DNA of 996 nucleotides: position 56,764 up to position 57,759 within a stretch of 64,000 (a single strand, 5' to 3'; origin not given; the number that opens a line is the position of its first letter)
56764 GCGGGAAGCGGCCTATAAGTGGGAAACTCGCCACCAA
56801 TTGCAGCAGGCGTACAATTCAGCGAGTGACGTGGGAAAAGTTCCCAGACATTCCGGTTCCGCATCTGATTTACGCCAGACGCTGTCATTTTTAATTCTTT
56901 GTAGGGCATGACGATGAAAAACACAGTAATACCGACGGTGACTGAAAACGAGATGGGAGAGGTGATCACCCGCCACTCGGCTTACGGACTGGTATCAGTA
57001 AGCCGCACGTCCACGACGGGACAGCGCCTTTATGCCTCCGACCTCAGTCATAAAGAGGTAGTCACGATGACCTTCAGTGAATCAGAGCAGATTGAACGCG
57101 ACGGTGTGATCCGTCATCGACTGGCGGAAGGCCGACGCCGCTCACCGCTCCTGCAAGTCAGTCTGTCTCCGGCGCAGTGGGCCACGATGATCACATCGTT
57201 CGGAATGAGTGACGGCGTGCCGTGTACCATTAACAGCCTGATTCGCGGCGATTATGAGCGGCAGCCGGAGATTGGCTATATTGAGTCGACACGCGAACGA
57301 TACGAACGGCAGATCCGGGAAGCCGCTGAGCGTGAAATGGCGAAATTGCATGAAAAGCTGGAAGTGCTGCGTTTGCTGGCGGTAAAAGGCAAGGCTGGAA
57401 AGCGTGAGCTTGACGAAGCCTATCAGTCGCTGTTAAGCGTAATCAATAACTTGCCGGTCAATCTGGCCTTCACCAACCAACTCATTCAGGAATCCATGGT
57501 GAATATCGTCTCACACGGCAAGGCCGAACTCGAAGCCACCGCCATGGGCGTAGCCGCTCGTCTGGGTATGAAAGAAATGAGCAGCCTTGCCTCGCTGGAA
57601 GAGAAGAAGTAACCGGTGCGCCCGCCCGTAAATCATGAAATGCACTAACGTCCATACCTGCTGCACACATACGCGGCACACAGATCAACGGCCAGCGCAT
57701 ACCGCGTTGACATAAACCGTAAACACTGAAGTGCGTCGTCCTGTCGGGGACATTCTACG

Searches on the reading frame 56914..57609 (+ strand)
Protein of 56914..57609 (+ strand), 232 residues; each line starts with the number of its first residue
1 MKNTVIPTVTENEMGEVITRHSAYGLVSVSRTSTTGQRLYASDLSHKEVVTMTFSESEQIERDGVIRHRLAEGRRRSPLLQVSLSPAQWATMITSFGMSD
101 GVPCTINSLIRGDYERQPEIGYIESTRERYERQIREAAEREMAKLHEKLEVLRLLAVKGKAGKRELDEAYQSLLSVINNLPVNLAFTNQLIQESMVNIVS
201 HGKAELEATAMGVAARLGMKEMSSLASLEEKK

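Call 12: search_protein_families(proteins=[window:56914-57609:+], library=ncbifam, max_evalue=0.01)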
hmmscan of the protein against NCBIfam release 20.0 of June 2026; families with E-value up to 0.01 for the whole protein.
window:56914-57609:+ (232 aa): 0 families

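Call 13: search_protein_families(proteins=[window:56914-57609:+], library=phrogs, max_evalue=0.01)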
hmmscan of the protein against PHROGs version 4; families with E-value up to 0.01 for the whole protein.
window:56914-57609:+ (232 aa): 1 family
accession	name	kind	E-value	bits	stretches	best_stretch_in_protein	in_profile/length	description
phrog_6452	-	unknown function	3.6e-56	191.3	1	3-225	6-224/236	-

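Call 14: search_protein_families(proteins=[window:56914-57609:+], library=padloc, max_evalue=0.01)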
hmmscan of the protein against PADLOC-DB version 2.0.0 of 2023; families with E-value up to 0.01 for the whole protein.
window:56914-57609:+ (232 aa): 0 families
